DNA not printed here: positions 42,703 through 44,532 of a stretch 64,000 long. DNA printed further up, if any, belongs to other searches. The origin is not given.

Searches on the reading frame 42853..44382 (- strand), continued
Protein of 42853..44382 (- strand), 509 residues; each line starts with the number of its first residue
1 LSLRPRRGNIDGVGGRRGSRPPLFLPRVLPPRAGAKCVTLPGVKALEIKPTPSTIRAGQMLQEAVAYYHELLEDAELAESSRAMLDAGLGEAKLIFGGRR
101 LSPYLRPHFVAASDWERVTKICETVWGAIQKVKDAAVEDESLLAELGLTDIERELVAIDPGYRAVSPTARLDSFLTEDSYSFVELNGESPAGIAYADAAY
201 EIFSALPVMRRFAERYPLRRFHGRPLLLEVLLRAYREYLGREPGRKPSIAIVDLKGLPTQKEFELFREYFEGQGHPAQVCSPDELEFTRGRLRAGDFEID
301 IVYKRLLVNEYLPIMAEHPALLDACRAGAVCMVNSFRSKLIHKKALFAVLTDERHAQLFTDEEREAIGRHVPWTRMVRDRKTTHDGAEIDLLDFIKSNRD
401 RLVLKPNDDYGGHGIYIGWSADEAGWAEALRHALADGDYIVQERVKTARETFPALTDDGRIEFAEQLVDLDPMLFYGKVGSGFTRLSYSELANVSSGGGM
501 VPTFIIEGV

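Call 20: find_related_loci(query=A2, collection=genome_contigs, flank=8000)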
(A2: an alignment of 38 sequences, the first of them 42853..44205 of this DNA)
Query A2 (450 aa) in genome_contigs; peptide patterns used: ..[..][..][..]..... (x = any residue, [..] = any of these).
600 stretches matched a pattern (row limit reached: there are more); 597 encode a relative of the query (tblastn E <= 1e-3); the best 80 are kept; 80 distinct loci.
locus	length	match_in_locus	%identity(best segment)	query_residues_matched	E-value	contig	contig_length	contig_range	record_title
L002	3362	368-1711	81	1-448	0e+0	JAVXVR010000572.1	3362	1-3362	MAG: Acidobacteriota bacterium isolate BP_33 scaffold_2035126, whole genome shotgun sequence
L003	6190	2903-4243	80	1-447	0e+0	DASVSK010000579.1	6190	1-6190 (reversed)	MAG TPA_asm: Pyrinomonadaceae bacterium isolate SMAG_U3260 k141_579785, whole genome shotgun sequence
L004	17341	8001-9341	78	1-447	0e+0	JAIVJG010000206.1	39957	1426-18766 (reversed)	MAG: Acidobacteria bacterium isolate MAG42 MTG42_2621, whole genome shotgun sequence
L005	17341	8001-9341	79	1-447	0e+0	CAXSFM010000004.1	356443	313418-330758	MAG: uncultured Pyrinomonadaceae bacterium isolate private_X4_metawrap_bin.2 genome assembly, contig: private_X4_metawra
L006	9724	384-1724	79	1-447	0e+0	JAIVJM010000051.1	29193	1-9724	MAG: Acidobacteria bacterium isolate MAG52 MTG52_3401, whole genome shotgun sequence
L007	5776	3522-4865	80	1-448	0e+0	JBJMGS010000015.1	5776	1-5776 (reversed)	MAG: Pyrinomonadaceae bacterium isolate H2_16_all_fractions_metab_121_65_12 k255_329723, whole genome shotgun sequence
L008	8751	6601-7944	77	1-448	0e+0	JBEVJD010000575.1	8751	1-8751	MAG: Pyrinomonadaceae bacterium isolate T4R1BO.metabat2.158 T4R1BO.metabat2.158_k133_25536079, whole genome shotgun sequ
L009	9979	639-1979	76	1-447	0e+0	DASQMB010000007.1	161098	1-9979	MAG TPA_asm: Pyrinomonadaceae bacterium isolate SMAG_U10737 k141_1200956, whole genome shotgun sequence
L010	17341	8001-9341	77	1-447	0e+0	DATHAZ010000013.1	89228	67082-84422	MAG TPA_asm: Pyrinomonadaceae bacterium isolate SMAG_U10703 k141_286433, whole genome shotgun sequence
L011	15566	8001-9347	77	1-449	0e+0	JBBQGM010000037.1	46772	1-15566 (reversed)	MAG: Pyrinomonadales bacterium isolate Co_metawrap_963 Cmw_963_k141_17496345_length_46772_cov_17.9971, whole genome shot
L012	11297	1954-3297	75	1-448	0e+0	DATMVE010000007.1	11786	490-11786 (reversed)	MAG TPA_asm: Pyrinomonadaceae bacterium isolate SMAG_U13060 k141_446824, whole genome shotgun sequence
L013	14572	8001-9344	77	1-448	0e+0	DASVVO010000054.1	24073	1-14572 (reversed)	MAG TPA_asm: Pyrinomonadaceae bacterium isolate SMAG_U3345 k141_513464, whole genome shotgun sequence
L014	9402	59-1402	75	1-448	0e+0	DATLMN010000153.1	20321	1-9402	MAG TPA_asm: Pyrinomonadaceae bacterium isolate SMAG_U13775 k141_425917, whole genome shotgun sequence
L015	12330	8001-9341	75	1-447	0e+0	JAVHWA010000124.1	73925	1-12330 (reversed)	MAG: Acidobacteriota bacterium isolate BP_23 scaffold_3712665, whole genome shotgun sequence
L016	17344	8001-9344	76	1-448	0e+0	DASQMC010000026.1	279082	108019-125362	MAG TPA_asm: Pyrinomonadaceae bacterium isolate SMAG_U10738 k141_395027, whole genome shotgun sequence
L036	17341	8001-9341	74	1-447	0e+0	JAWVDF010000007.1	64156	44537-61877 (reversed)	MAG: Blastocatellia bacterium isolate BP_40 scaffold_8188721, whole genome shotgun sequence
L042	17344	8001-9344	70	1-447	0e+0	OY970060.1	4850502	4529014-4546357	MAG: uncultured Acidobacteriota bacterium isolate MFD01916.bin.c.4 genome assembly, chromosome: 1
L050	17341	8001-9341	70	1-447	0e+0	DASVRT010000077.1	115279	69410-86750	MAG TPA_asm: Pyrinomonadaceae bacterium isolate SMAG_U3243 k141_1246177, whole genome shotgun sequence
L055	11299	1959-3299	68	1-447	0e+0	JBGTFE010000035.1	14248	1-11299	MAG: Pyrinomonadaceae bacterium isolate JTS-RE184 k141_8388996, whole genome shotgun sequence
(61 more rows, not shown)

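Call 23: search_protein_families(library=pfam, proteins=[L042:7211-7609:+, L042:6509-7066:+, L042:7612-7983:+, L042:10055-11677:+, L055:3314-4789:+, L050:6365-7228:+, L036:9371-10264:+, L036:10392-10691:+, L036:10716-12485:+, L036:6512-7813:+], max_evalue=0.01)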
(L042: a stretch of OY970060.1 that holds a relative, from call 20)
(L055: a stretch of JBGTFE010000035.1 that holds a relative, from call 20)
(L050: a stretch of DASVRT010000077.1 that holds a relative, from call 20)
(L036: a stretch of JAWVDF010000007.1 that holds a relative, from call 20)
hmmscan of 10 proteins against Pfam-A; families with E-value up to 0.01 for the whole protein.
L042:7211-7609:+ (132 aa): 1 family
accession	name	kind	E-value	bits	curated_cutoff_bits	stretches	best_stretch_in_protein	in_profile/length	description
PF01878.24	EVE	-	2.8e-47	160.8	23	1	2-130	1-145/145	EVE domain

L042:6509-7066:+ (185 aa): 0 families

L042:7612-7983:+ (123 aa): 0 families

L042:10055-11677:+ (540 aa): 3 families
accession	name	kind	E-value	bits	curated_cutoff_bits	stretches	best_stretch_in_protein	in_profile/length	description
PF01039.27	Carboxyl_trans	-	5.6e-140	467.7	22.3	1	37-526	3-481/493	Carboxyl transferase domain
PF03255.19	ACCA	-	2.3e-15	57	23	2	77-199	92-218/310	Acetyl co-enzyme A carboxylase carboxyltransferase-like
PF00378.25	ECH_1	-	0.0079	16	27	0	165-200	87-122/251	Enoyl-CoA hydratase/isomerase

L055:3314-4789:+ (491 aa): 5 families
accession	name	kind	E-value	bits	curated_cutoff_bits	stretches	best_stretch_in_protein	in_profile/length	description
PF13688.12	Reprolysin_5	-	2.2e-15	57.8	27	1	179-362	4-196/196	Metallo-peptidase family M12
PF13583.11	Reprolysin_4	-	4.2e-15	56.4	22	1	181-370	6-193/203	Metallo-peptidase family M12B Reprolysin-like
PF13582.12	Reprolysin_3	-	2.8e-12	47.7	22.4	1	205-319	5-122/123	Metallo-peptidase family M12B Reprolysin-like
PF13574.12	Reprolysin_2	-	0.00041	20.7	27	1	208-368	12-188/195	Metallo-peptidase family M12B Reprolysin-like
PF10462.15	Peptidase_M66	-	0.0041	16.6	20.6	1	306-335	195-226/306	Peptidase M66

L050:6365-7228:+ (287 aa): 1 family
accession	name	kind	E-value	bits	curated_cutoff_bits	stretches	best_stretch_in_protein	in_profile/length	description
PF06724.16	DUF1206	-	6.1e-35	119.5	26.2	3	216-284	2-70/70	Domain of Unknown Function (DUF1206)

L036:9371-10264:+ (297 aa): 2 families
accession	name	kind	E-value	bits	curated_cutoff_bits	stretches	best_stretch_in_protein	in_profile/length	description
PF02348.25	CTP_transf_3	-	5.4e-53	180.4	22.6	1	37-262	1-217/217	Cytidylyltransferase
PF12804.13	NTP_transf_3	-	2.4e-08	34.7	27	1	51-166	15-131/160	MobA-like NTP transferase domain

L036:10392-10691:+ (99 aa): 0 families

L036:10716-12485:+ (589 aa): 3 families
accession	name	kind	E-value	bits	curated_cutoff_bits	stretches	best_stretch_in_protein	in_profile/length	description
PF06418.20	CTP_synth_N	-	4.8e-130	433.1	26.1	1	27-291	1-265/265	CTP synthase N-terminus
PF00117.34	GATase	-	1.1e-38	133.2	22.8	1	330-556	3-189/190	Glutamine amidotransferase class-I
PF07722.19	Peptidase_C26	-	0.0024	18.1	20.5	0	395-539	99-219/219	Peptidase C26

L036:6512-7813:+ (433 aa): 2 families
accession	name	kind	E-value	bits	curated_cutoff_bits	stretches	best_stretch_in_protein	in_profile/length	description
PF07786.18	HGSNAT_cat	-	4.3e-16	59.5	22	1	33-266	1-200/222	Heparan-alpha-glucosaminide N-acetyltransferase, catalytic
PF01757.29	Acyl_transf_3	-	0.00057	19.5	31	0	35-406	2-324/326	Acyltransferase domain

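Call 24: find_homologous_proteins(query=A1, max_evalue=1e-10)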
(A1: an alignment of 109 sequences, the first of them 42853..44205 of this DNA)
Query A1 (109 sequences) (450 aa, profile of the alignment): 7087 proteins with E <= 1e-10 among 8000 candidates; the best 120 are listed.
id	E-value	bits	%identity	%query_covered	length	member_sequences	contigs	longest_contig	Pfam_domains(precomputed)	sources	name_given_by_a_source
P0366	2.6e-188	645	-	-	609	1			-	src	-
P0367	6.0e-184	630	50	100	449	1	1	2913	PF14403.12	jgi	jgi:uncharacterized circularly permuted ATP-grasp superfamily protein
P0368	1.3e-183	629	51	98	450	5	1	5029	PF14403.12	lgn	-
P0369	1.9e-183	628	50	100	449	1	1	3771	PF14403.12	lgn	-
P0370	3.0e-183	628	50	100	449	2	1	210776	PF14403.12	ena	-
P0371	9.2e-183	626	51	100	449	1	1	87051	-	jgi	jgi:hypothetical protein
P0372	1.2e-182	626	52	98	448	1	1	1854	PF14403.12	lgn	-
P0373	1.2e-182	626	50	99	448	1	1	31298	-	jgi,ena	-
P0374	1.2e-182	626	51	99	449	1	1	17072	PF14403.12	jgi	jgi:hypothetical protein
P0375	1.7e-182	625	51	100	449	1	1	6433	PF14403.12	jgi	jgi:uncharacterized circularly permuted ATP-grasp superfamily protein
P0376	1.9e-182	625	49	99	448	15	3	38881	PF14403.12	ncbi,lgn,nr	ncbi:MAG TPA: hypothetical protein VFE42_35045 [Chloroflexota bacterium]|nr:hypothetical protein [Ch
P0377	2.3e-182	625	52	99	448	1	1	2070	PF14403.12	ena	-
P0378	2.9e-182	625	45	100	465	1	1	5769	PF14403.12,PF04174.19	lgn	-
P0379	3.6e-182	624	52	98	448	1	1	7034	PF14403.12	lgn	-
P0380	4.6e-182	624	51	100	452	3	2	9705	PF14403.12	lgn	-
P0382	1.2e-181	623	-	-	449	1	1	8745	PF14403.12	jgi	jgi:hypothetical protein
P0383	1.3e-181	622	52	98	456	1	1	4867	PF14403.12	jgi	jgi:hypothetical protein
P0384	1.5e-181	622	50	100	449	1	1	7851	PF14403.12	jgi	jgi:hypothetical protein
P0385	2.1e-181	622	51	98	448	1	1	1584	PF14403.12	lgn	-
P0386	2.3e-181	622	53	99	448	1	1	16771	PF14403.12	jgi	jgi:hypothetical protein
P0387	2.6e-181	621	49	99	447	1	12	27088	PF14403.12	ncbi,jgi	ncbi:MAG TPA: hypothetical protein VII13_03015 [Vicinamibacteria bacterium]|jgi:hypothetical protein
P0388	2.6e-181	621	50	99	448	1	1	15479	PF14403.12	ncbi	-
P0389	2.9e-181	621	51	99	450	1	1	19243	PF14403.12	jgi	jgi:hypothetical protein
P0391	3.1e-181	621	51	99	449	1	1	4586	PF14403.12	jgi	jgi:uncharacterized circularly permuted ATP-grasp superfamily protein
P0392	3.6e-181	621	50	100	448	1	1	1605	PF14403.12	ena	-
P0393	3.8e-181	621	52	99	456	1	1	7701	PF14403.12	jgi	jgi:hypothetical protein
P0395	4.2e-181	621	53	98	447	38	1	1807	PF14403.12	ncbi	-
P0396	5.7e-181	620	51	99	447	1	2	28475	PF14403.12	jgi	jgi:hypothetical protein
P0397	6.4e-181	620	50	99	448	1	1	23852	PF14403.12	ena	-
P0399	8.3e-181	620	51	98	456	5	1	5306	PF14403.12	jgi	jgi:hypothetical protein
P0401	8.9e-181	620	46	100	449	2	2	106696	PF14403.12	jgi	jgi:hypothetical protein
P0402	9.3e-181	620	50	100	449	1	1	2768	PF14403.12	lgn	-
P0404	1.1e-180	619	51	100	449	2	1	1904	PF14403.12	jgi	jgi:uncharacterized circularly permuted ATP-grasp superfamily protein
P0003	1.1e-180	619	92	100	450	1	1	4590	PF14403.12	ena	-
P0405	1.3e-180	619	52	98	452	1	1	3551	PF14403.12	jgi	jgi:hypothetical protein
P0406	1.3e-180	619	52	98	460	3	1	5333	PF14403.12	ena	-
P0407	1.3e-180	619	46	100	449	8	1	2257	PF14403.12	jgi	jgi:uncharacterized circularly permuted ATP-grasp superfamily protein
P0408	1.3e-180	619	52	100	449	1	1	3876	PF14403.12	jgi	jgi:hypothetical protein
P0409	1.6e-180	619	-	-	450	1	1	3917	PF14403.12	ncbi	-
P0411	1.7e-180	619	50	100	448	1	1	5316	PF14403.12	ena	-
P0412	1.8e-180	619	53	98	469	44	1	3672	PF14403.12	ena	-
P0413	1.9e-180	619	49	100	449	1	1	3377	PF14403.12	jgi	jgi:uncharacterized circularly permuted ATP-grasp superfamily protein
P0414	2.0e-180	618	51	98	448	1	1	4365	PF14403.12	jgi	-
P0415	2.0e-180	618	52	99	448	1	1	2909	PF14403.12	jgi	jgi:uncharacterized circularly permuted ATP-grasp superfamily protein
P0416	2.4e-180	618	52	99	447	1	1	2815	PF14403.12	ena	-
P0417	2.4e-180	618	51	99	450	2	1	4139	PF14403.12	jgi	jgi:uncharacterized circularly permuted ATP-grasp superfamily protein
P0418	2.5e-180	618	52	98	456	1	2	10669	PF14403.12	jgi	jgi:hypothetical protein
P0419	2.5e-180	618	51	99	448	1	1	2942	PF14403.12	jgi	jgi:hypothetical protein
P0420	2.6e-180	618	53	98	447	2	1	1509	PF14403.12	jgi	jgi:hypothetical protein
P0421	2.8e-180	618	-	-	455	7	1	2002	PF14403.12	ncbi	-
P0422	2.8e-180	618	51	99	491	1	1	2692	PF14403.12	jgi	jgi:hypothetical protein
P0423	3.0e-180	618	53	98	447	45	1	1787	PF14403.12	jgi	-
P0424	3.5e-180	618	51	99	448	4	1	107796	PF14403.12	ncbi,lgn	-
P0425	4.3e-180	617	51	98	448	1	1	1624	PF14403.12,PF04174.19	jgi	jgi:uncharacterized circularly permuted ATP-grasp superfamily protein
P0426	4.5e-180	617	45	100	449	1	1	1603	PF14403.12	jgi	jgi:uncharacterized circularly permuted ATP-grasp superfamily protein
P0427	4.6e-180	617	45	100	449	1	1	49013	PF14403.12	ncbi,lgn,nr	ncbi:MAG TPA: hypothetical protein VGR37_09120 [Longimicrobiaceae bacterium]|nr:hypothetical protein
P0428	5.6e-180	617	52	98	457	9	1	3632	PF14403.12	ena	-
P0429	6.0e-180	617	52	98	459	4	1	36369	PF14403.12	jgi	jgi:hypothetical protein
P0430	6.5e-180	617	51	99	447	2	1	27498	PF14403.12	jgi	jgi:uncharacterized circularly permuted ATP-grasp superfamily protein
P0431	7.1e-180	617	52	98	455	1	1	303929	PF14403.12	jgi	jgi:uncharacterized circularly permuted ATP-grasp superfamily protein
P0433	7.8e-180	617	-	-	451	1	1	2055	PF14403.12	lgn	-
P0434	7.9e-180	617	49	99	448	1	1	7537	PF14403.12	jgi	jgi:hypothetical protein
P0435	8.0e-180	617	51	99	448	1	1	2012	PF14403.12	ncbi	-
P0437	1.1e-179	616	49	100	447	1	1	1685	PF14403.12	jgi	jgi:hypothetical protein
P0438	1.1e-179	616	53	98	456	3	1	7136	PF14403.12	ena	-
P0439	1.2e-179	616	50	100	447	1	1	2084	PF14403.12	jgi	jgi:hypothetical protein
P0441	1.2e-179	616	53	98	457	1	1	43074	-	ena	-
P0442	1.3e-179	616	50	98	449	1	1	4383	PF14403.12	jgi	jgi:hypothetical protein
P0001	1.4e-179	616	100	100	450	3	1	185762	PF14403.12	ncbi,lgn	-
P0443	1.5e-179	616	51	99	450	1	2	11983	PF14403.12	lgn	-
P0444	1.7e-179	615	46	99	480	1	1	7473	PF14403.12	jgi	jgi:hypothetical protein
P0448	2.0e-179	615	51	99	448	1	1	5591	PF14403.12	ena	-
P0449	2.0e-179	615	50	99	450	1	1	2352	PF14403.12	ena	-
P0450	2.1e-179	615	50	99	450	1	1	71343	PF14403.12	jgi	jgi:hypothetical protein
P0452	2.1e-179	615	50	100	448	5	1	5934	PF14403.12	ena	-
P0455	2.3e-179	615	47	100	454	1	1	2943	PF14403.12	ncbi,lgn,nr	ncbi:MAG: circularly permuted type 2 ATP-grasp protein [Acidobacteria bacterium]|nr:circularly permu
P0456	2.4e-179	615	50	99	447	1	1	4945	PF14403.12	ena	-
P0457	2.6e-179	615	53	98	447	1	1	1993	PF14403.12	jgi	jgi:hypothetical protein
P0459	2.8e-179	615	50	99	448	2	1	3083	PF14403.12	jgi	jgi:hypothetical protein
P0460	3.1e-179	615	49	100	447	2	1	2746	PF14403.12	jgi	jgi:uncharacterized circularly permuted ATP-grasp superfamily protein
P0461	3.1e-179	615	50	99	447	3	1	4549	PF14403.12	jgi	jgi:uncharacterized circularly permuted ATP-grasp superfamily protein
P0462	3.2e-179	615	50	99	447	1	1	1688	PF14403.12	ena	-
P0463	3.4e-179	614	49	100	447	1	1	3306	PF14403.12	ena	-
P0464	3.9e-179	614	51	100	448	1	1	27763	PF14403.12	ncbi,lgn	-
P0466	4.0e-179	614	51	99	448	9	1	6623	PF14403.12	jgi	-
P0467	4.1e-179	614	52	98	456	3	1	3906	PF14403.12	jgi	jgi:hypothetical protein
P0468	4.1e-179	614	51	99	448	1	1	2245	PF14403.12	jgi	jgi:hypothetical protein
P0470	4.2e-179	614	51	99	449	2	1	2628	PF14403.12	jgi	jgi:hypothetical protein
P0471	4.2e-179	614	49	100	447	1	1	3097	PF14403.12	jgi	-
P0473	4.5e-179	614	50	99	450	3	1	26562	PF14403.12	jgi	jgi:uncharacterized circularly permuted ATP-grasp superfamily protein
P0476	4.8e-179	614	-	-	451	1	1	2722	PF14403.12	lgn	-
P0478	5.0e-179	614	52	99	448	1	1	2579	PF14403.12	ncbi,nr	ncbi:MAG TPA: hypothetical protein VFM29_00185 [Vicinamibacteria bacterium]|nr:hypothetical protein 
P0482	5.6e-179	614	51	98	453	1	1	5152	PF14403.12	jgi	jgi:hypothetical protein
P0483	5.6e-179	614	-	-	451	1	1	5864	PF14403.12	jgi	jgi:glutathionylspermidine synthase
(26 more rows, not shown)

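Call 25: find_encoding_contigs(protein=P0376, flank=6000, max_places=2)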
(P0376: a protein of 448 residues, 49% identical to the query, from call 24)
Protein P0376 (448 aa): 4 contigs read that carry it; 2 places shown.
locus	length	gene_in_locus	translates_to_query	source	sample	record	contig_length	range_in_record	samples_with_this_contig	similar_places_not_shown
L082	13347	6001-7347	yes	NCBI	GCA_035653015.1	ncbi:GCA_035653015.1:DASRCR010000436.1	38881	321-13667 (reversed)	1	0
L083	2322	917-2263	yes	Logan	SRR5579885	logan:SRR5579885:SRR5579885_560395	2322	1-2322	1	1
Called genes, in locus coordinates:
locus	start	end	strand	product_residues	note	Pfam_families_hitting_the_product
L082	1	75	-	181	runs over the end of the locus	PF10335:DUF294_C (weak)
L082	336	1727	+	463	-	PF03065:Glyco_hydro_57, PF12055:DUF3536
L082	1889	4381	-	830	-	PF00483:NTP_transferase, PF12804:NTP_transf_3 (weak), PF25084:LbH_EIF2B, PF00132:Hexapep (weak), PF25087:GMPPB_C, PF02878:PGM_PMM_I, PF02879:PGM_PMM_II, PF02880:PGM_PMM_III, +1 more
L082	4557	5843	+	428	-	PF13439:Glyco_transf_4 (faint), PF00534:Glycos_transf_1, PF13692:Glyco_trans_1_4 (weak)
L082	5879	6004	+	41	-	-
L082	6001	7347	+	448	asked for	PF14403:CP_ATPgrasp_2 (weak)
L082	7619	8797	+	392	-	PF04107:GCS2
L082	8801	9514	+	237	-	PF00756:Esterase (weak)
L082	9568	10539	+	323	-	-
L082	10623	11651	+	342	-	PF02073:Peptidase_M29, PF26233:NicX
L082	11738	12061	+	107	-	-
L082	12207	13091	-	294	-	PF02274:ADI (weak), PF19420:DDAH_eukar, PF02274:ADI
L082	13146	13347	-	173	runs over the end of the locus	PF00496:SBP_bac_5 (weak)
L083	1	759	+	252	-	?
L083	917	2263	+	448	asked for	PF14403:CP_ATPgrasp_2 (weak)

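Call 26: find_encoding_contigs(protein=P0387, flank=6000, max_places=2)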
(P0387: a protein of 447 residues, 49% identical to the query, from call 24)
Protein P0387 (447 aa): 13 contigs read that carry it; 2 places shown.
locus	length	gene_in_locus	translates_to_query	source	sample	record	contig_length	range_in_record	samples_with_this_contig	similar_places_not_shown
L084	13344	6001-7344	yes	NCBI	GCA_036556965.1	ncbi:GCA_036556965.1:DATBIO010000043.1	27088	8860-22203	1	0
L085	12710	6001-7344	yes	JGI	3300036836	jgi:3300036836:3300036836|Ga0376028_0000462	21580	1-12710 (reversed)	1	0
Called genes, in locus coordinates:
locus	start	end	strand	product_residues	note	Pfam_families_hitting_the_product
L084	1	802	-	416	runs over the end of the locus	PF00682:HMGL-like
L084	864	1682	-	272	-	PF13490:zf-HC2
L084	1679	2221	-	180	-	PF04542:Sigma70_r2, PF22029:PhyR_sigma2 (weak), PF08281:Sigma70_r4_2, PF04545:Sigma70_r4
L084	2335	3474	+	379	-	PF03150:CCP_MauG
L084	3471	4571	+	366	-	PF00149:Metallophos, PF12850:Metallophos_2 (faint)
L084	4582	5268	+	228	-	PF21342:SoxA-TsdA_cyt-c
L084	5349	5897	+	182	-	PF07617:DUF1579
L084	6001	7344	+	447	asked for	PF14403:CP_ATPgrasp_2 (weak)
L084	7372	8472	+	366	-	PF04107:GCS2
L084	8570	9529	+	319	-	-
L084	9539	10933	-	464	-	PF01743:PolyA_pol, PF12627:PolyA_pol_RNAbd (weak)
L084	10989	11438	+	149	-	PF19861:DUF6335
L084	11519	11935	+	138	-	-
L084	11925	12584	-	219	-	PF02661:Fic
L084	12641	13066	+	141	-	-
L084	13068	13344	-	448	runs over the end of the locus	PF02667:SCFA_trans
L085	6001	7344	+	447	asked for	PF14403:CP_ATPgrasp_2 (weak)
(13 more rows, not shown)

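Call 27: find_encoding_contigs(protein=P0427, flank=6000, max_places=2)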
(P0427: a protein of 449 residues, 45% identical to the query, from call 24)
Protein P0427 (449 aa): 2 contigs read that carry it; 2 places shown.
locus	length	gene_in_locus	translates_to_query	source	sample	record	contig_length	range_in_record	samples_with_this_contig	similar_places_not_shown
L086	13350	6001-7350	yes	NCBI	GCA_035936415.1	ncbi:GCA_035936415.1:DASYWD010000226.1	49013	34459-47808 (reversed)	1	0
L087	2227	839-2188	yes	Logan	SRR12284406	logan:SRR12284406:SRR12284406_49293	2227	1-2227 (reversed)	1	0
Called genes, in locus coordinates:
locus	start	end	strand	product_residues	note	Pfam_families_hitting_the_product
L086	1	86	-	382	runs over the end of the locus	PF25293:Beta-prop_EMC1_N (faint), PF01011:PQQ (faint), PF07774:EMC1_C (faint), PF13570:Beta-prop_ACSF4, PF13360:PQQ_2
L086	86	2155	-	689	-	PF00561:Abhydrolase_1 (faint), PF02089:Palm_thioest, PF24096:DUF7379 (faint)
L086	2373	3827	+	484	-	PF00773:RNB, PF18614:RNase_II_C_S1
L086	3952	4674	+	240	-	PF00756:Esterase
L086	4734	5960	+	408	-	-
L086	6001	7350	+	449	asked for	PF14403:CP_ATPgrasp_2 (weak)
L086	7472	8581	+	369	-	PF04107:GCS2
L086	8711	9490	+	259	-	PF07722:Peptidase_C26, PF00117:GATase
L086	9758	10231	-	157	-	-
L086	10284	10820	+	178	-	-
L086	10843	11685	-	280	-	PF00756:Esterase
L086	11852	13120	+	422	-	PF17170:DUF5128, PF01436:NHL (faint)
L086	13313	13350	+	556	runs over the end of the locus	PF01266:DAO (faint), PF21162:ETFQO_UQ-bd, PF05187:Fer4_ETF_QO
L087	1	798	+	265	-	?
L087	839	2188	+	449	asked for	PF14403:CP_ATPgrasp_2 (weak)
